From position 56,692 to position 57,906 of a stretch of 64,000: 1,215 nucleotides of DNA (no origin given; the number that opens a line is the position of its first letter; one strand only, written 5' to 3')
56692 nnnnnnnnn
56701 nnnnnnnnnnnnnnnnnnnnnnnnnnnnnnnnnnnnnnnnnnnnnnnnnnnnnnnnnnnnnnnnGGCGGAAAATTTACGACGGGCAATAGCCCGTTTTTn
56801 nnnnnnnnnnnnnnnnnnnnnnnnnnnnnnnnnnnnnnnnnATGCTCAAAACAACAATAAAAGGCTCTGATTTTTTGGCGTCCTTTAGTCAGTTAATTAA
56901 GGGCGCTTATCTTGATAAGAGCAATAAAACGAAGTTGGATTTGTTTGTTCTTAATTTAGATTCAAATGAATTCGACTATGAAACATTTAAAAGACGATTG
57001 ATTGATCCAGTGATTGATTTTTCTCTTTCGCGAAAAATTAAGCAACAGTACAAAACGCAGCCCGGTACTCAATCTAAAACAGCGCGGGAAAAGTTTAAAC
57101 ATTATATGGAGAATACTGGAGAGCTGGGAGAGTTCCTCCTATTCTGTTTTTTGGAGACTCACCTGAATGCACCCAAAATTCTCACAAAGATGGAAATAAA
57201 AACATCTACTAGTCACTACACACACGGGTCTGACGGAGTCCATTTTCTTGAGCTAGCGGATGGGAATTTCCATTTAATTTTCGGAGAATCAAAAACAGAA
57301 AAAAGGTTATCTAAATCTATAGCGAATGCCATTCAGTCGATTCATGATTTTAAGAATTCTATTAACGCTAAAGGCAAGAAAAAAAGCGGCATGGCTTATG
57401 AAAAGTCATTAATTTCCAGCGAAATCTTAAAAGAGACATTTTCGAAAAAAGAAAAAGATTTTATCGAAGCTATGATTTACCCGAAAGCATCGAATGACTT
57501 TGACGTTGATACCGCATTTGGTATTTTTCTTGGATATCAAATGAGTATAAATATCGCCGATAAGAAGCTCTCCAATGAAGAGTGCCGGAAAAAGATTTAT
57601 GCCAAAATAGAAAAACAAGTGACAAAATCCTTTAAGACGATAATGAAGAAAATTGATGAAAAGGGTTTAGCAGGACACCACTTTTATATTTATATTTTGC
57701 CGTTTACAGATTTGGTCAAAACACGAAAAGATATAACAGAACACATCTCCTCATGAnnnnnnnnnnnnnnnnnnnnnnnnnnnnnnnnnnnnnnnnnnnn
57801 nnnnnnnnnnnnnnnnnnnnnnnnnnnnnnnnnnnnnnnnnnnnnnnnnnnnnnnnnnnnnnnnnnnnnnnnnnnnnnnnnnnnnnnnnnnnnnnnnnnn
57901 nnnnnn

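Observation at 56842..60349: Hachiman-like HamA/HamB pair at the distal end of the island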

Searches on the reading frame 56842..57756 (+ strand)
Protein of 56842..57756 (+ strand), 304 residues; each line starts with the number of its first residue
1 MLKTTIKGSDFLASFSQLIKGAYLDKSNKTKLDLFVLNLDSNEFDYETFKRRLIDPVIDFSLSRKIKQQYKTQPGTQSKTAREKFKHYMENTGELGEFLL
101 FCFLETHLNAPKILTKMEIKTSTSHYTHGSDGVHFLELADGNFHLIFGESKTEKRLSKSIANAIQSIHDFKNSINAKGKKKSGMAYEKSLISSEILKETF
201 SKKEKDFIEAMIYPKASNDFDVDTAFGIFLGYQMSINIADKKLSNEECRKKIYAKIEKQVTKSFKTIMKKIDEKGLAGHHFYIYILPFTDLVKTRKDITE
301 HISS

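Call 3: search_protein_families(library=padloc, proteins=[window:56842-57756:+], max_evalue=0.01)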
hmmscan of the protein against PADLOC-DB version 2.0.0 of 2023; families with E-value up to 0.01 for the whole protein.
window:56842-57756:+ (304 aa): 21 families
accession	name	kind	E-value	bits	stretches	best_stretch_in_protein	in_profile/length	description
PDLC00156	HamA1|HamA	-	7.5e-108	358.6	1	7-302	7-296/298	DUF1837 domain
PDLC00162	HamA1|HamA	-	2.9e-57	192.6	1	2-302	5-303/310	DUF1837 domain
PDLC00164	HamA1|HamA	-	4.2e-44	149.2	1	2-301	189-483/490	DUF1837 domain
PDLC00168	HamA1|HamA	-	2.3e-39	133.7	1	26-300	34-308/312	DUF1837 domain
PDLC00196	HamA2|HamA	-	7.1e-36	122.3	1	14-302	22-311/315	DUF1837 domain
PDLC00151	HamA1|HamA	-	1.9e-34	117.6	1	2-297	145-428/436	DUF1837 domain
PDLC00163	HamA1|HamA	-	5e-32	109.6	1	10-302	18-311/314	DUF1837 domain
PDLC00165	HamA1|HamA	-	1.1e-27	95.2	1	27-301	32-302/308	DUF1837 domain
PDLC00171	HamA1|HamA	-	3.1e-24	83.8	1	17-296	11-276/286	DUF1837 domain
PDLC00152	HamA1|HamA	-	3.1e-21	74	1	62-301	72-294/299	DUF1837 domain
PDLC00172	HamA1|HamA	-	1.6e-20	71.8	1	26-302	30-320/326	DUF1837 domain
PDLC00158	HamA1|HamA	-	4.3e-17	60.6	1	19-292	18-291/307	DUF1837 domain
PDLC00166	HamA1|HamA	-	1.6e-14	52.2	1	29-290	19-264/282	DUF1837 domain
PDLC00157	HamA1|HamA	-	2.9e-14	51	1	71-173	87-194/297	DUF1837 domain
PDLC00154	HamA1|HamA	-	4.1e-14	50.8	1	24-302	29-304/313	DUF1837 domain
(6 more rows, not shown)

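Call 4: search_protein_families(library=pfam, proteins=[window:56842-57756:+], max_evalue=0.01)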
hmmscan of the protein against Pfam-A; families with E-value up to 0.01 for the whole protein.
window:56842-57756:+ (304 aa): 1 family
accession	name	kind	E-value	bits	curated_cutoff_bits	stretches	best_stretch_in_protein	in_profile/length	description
PF08878.16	HamA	-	7.9e-54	183.4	25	1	49-288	3-230/230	HamA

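Call 12: search_solved_structures(query=window:56842-57756:+, max_evalue=0.01, show_alignments=2)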
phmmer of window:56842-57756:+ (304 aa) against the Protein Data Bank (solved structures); distinct sequences matched with E-value up to 0.01: 1.
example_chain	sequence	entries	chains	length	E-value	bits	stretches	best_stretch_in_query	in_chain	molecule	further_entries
9wh1_A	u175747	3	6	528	7.3e-10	42.3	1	8-300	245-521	Anti-bacteriophage protein A/HamA C-terminal domain-containing protein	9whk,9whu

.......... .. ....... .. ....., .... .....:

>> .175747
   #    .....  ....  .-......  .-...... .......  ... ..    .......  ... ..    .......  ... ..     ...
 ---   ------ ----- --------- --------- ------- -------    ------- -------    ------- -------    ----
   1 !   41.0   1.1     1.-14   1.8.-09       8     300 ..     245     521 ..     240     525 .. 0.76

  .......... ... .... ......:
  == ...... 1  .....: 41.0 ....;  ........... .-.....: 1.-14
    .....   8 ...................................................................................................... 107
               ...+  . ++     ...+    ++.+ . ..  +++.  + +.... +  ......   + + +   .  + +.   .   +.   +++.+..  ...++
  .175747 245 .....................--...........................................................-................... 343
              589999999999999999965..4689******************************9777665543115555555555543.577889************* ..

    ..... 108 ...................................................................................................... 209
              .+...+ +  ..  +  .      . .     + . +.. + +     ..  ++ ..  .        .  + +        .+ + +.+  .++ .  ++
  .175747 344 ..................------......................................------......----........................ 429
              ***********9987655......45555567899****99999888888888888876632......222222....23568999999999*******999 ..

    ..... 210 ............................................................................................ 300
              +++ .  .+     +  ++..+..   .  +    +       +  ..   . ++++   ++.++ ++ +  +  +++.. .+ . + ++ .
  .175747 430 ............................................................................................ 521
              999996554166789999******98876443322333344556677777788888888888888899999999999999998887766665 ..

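Call 19: find_homologous_proteins(query=window:56842-57756:+, max_evalue=0.00001)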
Query window:56842-57756:+ (304 aa): 918 proteins with E <= 0.00001 among 1885 candidates; the best 120 are listed.
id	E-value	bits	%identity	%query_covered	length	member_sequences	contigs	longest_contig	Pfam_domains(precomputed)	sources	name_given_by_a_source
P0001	1.9e-193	659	100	100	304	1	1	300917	PF08878.17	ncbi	-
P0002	4.1e-136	471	70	100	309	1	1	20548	PF08878.17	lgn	-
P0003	2.8e-120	419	65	100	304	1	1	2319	PF08878.17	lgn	-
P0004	6.0e-120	418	65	97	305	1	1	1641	PF08878.17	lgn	-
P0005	6.2e-119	415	64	100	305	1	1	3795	PF08878.17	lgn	-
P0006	3.2e-118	413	64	100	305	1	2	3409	PF08878.17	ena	-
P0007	5.9e-118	412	64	100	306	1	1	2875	PF08878.17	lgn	-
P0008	1.8e-117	410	64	100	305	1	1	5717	PF08878.17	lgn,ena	-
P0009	6.1e-116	405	63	100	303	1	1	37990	PF08878.17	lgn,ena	-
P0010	5.4e-114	399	63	100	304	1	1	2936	PF08878.17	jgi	jgi:hypothetical protein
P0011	8.0e-111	388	60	100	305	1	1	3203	PF08878.17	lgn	-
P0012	5.9e-110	385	61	99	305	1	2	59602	PF08878.17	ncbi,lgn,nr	ncbi:MAG: DUF1837 domain-containing protein [Candidatus Moranbacteria bacterium]|nr:DUF1837 domain-c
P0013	1.6e-108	381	60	100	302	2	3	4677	PF08878.17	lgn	-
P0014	6.9e-108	379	59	100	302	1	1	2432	PF08878.17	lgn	-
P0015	7.6e-107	375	59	99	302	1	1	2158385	PF08878.17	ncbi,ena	-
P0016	8.6e-107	375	59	100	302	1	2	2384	PF08878.17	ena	-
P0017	3.5e-106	373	57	99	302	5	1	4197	PF08878.17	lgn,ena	-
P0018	4.0e-106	373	57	99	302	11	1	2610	PF08878.17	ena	-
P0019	4.8e-106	373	58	99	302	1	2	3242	PF08878.17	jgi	jgi:hypothetical protein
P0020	5.9e-106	372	59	99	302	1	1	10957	PF08878.17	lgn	-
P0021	7.0e-106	372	58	98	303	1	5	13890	PF08878.17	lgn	-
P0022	4.5e-105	369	58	99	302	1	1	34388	PF08878.17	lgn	-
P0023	4.7e-105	369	58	99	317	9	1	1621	PF08878.17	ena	-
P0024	2.6e-104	367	58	99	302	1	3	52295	PF08878.17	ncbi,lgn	ncbi:MAG: HamA C-terminal domain-containing protein [Cellvibrionaceae bacterium]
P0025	3.1e-104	367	56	99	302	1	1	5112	PF08878.17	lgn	-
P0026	3.2e-104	367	58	99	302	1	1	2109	PF08878.17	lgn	-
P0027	3.6e-104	366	56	99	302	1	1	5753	PF08878.17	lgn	-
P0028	3.6e-104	366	55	100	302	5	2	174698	PF08878.17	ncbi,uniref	ncbi:HamA C-terminal domain-containing protein [Gynuella sp.]|uniref:HamA C-terminal domain-containi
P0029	4.9e-104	366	57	99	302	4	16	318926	PF08878.17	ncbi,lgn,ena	ncbi:MAG: DUF1837 domain-containing protein [Blautia sp.]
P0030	7.3e-104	365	56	99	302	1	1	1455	PF08878.17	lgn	-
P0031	2.1e-103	364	57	100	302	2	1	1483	PF08878.17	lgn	-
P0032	3.1e-103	363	55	99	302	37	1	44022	PF08878.17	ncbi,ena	-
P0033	3.3e-103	363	56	99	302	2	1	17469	PF08878.17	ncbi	-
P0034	4.1e-103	363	55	99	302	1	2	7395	PF08878.17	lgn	-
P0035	4.2e-103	363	56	100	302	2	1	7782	PF08878.17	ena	-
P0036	5.0e-103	363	57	99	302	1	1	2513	PF08878.17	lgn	-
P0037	6.2e-103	362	57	99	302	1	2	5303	PF08878.17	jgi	jgi:hypothetical protein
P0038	8.1e-103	362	56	97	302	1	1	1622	PF08878.17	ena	-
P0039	1.1e-102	362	56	99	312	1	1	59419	PF08878.17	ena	-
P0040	1.5e-102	361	54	99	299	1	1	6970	PF08878.17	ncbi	ncbi:hypothetical protein FQZ97_478210 [compost metagenome]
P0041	1.7e-102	361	58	98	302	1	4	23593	PF08878.17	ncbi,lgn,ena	-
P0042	2.0e-102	361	58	99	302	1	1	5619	PF08878.17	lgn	-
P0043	2.3e-102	361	56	100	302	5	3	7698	PF08878.17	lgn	-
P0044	2.5e-102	360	56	99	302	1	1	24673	PF08878.17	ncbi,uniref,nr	ncbi:DUF1837 domain-containing protein [Lachnotalea glycerini]|uniref:DUF1837 domain-containing prot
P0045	3.6e-102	360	57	99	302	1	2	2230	PF08878.17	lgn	-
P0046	4.1e-102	360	54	100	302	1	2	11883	PF08878.17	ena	-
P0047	4.2e-102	360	58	99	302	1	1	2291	PF08878.17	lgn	-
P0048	5.6e-102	359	57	100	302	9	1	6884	PF08878.17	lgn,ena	-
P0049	6.9e-102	359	55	100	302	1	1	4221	PF08878.17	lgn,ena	-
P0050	7.0e-102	359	54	99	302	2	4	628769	PF08878.17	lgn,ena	-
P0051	8.4e-102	359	55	99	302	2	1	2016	PF08878.17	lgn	-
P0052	8.8e-102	359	57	99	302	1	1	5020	PF08878.17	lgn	-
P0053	1.2e-101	358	57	99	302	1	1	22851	PF08878.17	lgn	-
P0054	2.1e-101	357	55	99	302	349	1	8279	PF08878.17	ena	-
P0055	2.1e-101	357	55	99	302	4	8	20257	PF08878.17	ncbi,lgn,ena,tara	tara:strand:+ start:5401 stop:6309 length:909 start_codon:yes stop_codon:yes gene_type:complete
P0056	5.8e-101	356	55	100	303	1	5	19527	PF08878.17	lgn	-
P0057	1.1e-100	355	54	99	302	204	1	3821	PF08878.17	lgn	-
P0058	1.5e-100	355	55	100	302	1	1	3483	PF08878.17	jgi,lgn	jgi:hypothetical protein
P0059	1.6e-100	354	57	96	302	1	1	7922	PF08878.17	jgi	jgi:hypothetical protein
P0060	1.7e-100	354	54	100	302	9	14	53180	PF08878.17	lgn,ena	-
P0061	2.9e-100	354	56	100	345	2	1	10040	PF08878.17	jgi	-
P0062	2.9e-100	354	56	99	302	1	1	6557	PF08878.17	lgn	-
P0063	3.8e-100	353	54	100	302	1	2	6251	PF08878.17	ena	-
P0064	4.8e-100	353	56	100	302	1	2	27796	PF08878.17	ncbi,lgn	-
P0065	4.9e-100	353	54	99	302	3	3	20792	PF08878.17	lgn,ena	-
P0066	5.3e-100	353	56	99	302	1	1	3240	PF08878.17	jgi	jgi:hypothetical protein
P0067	6.0e-100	353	54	99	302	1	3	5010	PF08878.17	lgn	-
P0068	6.5e-100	352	56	99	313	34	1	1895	PF08878.17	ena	-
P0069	9.6e-100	352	53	99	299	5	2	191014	PF08878.17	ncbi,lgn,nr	ncbi:DUF1837 domain-containing protein [Bacillus subtilis]|nr:DUF1837 domain-containing protein [Pse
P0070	9.7e-100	352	55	99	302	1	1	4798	PF08878.17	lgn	-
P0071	1.2e-99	352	53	100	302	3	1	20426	PF08878.17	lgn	-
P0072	1.5e-99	351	56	99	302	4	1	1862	PF08878.17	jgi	-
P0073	1.7e-99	351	52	99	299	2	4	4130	PF08878.17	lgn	-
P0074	2.1e-99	351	52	99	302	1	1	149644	PF08878.17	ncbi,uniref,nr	ncbi:DUF1837 domain-containing protein [Clostridium sp. DJ247]|uniref:HamA C-terminal domain-contain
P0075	3.9e-99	350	55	99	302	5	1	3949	PF08878.17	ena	-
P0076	5.1e-99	350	55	100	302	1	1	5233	PF08878.17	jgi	jgi:hypothetical protein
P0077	6.9e-99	349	55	100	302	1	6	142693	PF08878.17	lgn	-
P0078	8.4e-99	349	55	100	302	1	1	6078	PF08878.17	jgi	-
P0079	1.0e-98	349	56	98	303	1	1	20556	PF08878.17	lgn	-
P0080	1.2e-98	348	54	99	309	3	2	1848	PF08878.17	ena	-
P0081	1.4e-98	348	57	97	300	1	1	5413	PF08878.17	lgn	-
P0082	1.4e-98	348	54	99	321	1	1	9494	PF08878.17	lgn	-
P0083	1.7e-98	348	55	100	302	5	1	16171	PF08878.17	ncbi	-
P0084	2.6e-98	347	55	99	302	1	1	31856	PF08878.17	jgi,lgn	jgi:hypothetical protein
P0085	2.7e-98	347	55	99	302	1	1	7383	PF08878.17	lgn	-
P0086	2.9e-98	347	55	99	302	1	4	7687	PF08878.17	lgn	-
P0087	3.1e-98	347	54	99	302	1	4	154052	PF08878.17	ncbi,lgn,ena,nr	ncbi:MAG: DUF1837 domain-containing protein [Lachnospiraceae bacterium]|nr:DUF1837 domain-containing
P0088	3.4e-98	347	52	99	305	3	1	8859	PF08878.17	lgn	-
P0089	3.8e-98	347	55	99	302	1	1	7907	PF08878.17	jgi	-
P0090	5.6e-98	346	53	100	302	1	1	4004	PF08878.17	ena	-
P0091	5.7e-98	346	57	97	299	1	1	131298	PF08878.17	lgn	-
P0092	8.4e-98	346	54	100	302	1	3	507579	PF08878.17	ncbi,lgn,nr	ncbi:MAG: hypothetical protein KU37_09710 [Sulfuricurvum sp. PC08-66]|nr:MAG: hypothetical protein K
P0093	8.4e-98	346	56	99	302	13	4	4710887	PF08878.17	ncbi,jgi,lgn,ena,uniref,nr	ncbi:MAG: DUF1837 domain-containing protein [Shewanella oneidensis]|uniref:HamA C-terminal domain-co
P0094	8.5e-98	346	54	100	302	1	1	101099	PF08878.17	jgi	-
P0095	8.9e-98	345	52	99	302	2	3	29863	PF08878.17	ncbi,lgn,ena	-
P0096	9.1e-98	345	53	99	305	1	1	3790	PF08878.17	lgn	-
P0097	9.9e-98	345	57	99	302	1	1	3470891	PF08878.17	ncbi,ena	-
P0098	1.1e-97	345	55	99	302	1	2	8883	PF08878.17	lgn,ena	-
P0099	1.3e-97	345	53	99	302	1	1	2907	PF08878.17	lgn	-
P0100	1.4e-97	345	54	99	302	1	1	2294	PF08878.17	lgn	-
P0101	1.9e-97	344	53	99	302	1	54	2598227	PF08878.17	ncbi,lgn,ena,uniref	ncbi:DUF1837 domain-containing protein [Anaerostipes caccae]|uniref:HamA C-terminal domain-containin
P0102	2.5e-97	344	56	98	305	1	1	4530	PF08878.17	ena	-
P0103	2.6e-97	344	55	99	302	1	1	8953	PF08878.17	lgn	-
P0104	2.7e-97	344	53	99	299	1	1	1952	PF08878.17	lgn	-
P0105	2.9e-97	344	52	99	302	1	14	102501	PF08878.17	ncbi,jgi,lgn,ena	jgi:hypothetical protein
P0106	2.9e-97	344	52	100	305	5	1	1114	PF08878.17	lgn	-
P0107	3.3e-97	344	56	99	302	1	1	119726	PF08878.17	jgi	-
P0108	4.5e-97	343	54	99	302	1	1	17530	PF08878.17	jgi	jgi:hypothetical protein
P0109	5.2e-97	343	53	99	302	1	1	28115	PF08878.17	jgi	jgi:hypothetical protein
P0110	5.8e-97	343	55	100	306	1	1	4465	PF08878.17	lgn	-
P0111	6.1e-97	343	54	99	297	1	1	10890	PF08878.17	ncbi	-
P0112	1.1e-96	342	54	100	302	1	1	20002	PF08878.17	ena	-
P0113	1.3e-96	342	54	98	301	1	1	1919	PF08878.17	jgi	jgi:hypothetical protein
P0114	1.4e-96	342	55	100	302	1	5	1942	PF08878.17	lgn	-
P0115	1.4e-96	342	53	99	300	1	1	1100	PF08878.17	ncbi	-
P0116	2.7e-96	341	56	97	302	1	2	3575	PF08878.17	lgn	-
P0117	3.9e-96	340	52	99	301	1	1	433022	PF08878.17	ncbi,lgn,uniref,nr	ncbi:HamA C-terminal domain-containing protein [Maledivibacter halophilus]|uniref:Anti-bacteriophage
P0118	4.0e-96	340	54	92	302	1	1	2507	PF08878.17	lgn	-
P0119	5.0e-96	340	53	99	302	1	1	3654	PF08878.17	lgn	-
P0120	5.1e-96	340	54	99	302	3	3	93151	PF08878.17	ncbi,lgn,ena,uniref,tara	ncbi:DUF1837 domain-containing protein [uncultured Sunxiuqinia sp.]|uniref:HamA C-terminal domain-co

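Call 20: find_encoding_contigs(protein=P0001, flank=10000, max_places=3)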
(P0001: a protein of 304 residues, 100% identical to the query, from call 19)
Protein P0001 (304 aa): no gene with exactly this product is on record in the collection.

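Call 21: find_encoding_contigs(protein=P0002, flank=8000, max_places=3)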
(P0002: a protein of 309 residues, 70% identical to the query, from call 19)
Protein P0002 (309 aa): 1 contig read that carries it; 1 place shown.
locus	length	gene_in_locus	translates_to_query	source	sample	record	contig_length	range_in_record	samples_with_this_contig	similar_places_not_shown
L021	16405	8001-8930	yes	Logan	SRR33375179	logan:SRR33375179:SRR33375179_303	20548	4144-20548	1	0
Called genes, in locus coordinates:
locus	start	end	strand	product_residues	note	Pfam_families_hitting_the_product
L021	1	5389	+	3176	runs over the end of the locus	?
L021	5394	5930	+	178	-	-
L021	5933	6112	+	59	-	-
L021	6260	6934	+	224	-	PF01797:Y1_Tnp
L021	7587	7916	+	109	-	-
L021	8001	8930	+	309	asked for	PF08878:HamA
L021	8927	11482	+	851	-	PF04851:ResIII (weak), PF00270:DEAD, PF00271:Helicase_C (faint)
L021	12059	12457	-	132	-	-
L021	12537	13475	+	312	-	PF17761:DUF1016_N, PF00565:SNase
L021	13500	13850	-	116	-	PF00072:Response_reg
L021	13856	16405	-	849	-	?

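Call 24: search_solved_structures(query=A1, max_evalue=1, show_alignments=4)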
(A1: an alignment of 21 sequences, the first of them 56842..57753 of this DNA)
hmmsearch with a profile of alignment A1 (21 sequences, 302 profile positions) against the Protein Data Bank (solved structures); distinct sequences matched with E-value up to 1: 1.
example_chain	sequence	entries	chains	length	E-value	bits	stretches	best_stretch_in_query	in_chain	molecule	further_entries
9wh1_A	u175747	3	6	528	1.3e-22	83.8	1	7-300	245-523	Anti-bacteriophage protein A/HamA C-terminal domain-containing protein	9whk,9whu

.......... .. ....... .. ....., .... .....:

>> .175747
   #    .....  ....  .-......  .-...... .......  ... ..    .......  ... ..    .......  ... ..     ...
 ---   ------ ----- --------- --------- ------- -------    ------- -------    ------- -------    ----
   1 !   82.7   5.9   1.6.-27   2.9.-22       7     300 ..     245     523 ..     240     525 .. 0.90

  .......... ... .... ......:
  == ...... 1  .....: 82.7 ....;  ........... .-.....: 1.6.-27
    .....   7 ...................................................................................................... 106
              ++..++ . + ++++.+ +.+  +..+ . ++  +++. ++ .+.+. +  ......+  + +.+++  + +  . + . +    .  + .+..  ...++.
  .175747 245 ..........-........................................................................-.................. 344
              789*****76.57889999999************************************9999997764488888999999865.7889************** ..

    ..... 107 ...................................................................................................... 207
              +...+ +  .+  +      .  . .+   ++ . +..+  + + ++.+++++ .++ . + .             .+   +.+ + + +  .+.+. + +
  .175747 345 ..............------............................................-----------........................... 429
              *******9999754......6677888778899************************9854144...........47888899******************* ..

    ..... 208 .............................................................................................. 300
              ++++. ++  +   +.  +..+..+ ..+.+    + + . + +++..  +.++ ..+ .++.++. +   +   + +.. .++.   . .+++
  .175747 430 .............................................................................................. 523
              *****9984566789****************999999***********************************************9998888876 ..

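Call 27: list_cluster_members(proteins=[window:56842-57753:+, window:57753-60308:+, window:60859-62283:+, window:46171-47328:+, window:55940-56761:+, window:55188-55931:+, window:54305-55180:+, window:35763-36818:+])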
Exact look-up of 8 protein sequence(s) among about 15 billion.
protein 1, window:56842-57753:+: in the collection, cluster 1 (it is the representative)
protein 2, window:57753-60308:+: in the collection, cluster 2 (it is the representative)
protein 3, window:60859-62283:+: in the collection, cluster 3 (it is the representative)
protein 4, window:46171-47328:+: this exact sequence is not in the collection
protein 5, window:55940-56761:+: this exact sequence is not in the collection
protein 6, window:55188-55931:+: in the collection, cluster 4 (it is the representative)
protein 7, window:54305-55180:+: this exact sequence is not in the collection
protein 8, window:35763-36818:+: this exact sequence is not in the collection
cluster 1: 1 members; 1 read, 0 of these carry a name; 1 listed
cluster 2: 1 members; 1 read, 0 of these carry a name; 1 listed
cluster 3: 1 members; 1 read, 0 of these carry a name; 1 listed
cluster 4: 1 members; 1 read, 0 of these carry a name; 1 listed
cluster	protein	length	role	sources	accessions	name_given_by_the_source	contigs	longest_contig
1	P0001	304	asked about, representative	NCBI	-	-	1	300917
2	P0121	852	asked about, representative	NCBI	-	-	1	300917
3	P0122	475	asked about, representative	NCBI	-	-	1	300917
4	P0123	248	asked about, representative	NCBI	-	-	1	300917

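Call 37: search_protein_families(library=ncbifam, proteins=[window:56842-57756:+], max_evalue=0.001)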
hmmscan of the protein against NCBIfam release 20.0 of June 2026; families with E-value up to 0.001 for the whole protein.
window:56842-57756:+ (304 aa): 0 families
